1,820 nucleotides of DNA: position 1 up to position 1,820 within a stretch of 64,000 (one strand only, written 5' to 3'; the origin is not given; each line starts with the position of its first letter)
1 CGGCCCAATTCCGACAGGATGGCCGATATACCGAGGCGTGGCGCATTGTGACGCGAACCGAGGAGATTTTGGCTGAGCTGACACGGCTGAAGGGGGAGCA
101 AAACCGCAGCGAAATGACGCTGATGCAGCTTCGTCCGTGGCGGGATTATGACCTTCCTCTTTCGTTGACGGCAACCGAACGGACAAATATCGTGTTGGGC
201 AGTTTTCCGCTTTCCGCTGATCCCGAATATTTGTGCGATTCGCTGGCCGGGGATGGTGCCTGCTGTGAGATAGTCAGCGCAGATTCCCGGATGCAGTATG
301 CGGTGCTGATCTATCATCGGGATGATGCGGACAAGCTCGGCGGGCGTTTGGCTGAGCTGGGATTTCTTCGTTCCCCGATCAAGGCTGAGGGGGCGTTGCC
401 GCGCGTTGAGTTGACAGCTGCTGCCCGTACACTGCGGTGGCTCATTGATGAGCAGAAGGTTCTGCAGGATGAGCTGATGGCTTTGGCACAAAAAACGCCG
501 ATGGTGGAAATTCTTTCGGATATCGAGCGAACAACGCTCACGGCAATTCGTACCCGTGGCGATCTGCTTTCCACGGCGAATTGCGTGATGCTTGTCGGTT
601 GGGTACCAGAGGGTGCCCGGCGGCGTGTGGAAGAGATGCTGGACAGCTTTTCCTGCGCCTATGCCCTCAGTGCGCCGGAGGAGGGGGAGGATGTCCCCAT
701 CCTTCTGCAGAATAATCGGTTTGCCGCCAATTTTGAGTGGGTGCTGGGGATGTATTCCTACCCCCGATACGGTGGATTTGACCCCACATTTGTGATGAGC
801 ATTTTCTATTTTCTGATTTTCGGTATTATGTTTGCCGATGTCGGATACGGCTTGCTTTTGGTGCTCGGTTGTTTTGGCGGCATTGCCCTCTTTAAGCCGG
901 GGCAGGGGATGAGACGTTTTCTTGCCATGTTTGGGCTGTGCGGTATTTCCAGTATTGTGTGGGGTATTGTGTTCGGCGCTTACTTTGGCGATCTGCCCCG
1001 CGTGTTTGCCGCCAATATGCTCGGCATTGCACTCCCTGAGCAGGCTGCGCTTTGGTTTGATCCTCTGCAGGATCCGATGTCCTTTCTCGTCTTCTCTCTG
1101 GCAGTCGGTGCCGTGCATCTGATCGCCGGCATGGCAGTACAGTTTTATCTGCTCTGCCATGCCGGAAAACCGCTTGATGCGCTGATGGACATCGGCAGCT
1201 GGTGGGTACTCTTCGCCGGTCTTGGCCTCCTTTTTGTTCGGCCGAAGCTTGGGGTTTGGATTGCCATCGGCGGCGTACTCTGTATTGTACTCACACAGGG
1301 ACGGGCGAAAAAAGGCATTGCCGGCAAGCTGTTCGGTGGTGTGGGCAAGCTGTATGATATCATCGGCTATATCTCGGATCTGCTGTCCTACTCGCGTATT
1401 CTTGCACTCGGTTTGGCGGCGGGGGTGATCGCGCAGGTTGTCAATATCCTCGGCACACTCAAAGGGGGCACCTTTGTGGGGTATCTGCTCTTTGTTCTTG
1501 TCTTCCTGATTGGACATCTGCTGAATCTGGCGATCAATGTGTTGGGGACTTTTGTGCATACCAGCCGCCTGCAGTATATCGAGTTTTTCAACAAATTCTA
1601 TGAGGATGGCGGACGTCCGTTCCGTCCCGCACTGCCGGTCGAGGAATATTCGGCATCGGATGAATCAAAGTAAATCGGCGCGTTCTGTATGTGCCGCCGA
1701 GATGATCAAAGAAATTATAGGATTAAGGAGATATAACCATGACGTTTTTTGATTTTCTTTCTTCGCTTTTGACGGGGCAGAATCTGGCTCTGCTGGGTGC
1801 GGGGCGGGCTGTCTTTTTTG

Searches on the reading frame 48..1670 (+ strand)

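Call 46: search_protein_families(library=pfam, proteins=[window:48-1670:+], max_evalue=0.0001)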
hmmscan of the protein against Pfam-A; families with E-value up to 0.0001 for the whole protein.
window:48-1670:+ (541 aa): 1 family
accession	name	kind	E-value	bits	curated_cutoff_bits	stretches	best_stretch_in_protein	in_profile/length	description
PF01496.24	V_ATPase_I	-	2.3e-21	75.9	30.7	2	136-274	266-409/815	V-type ATPase 116kDa subunit family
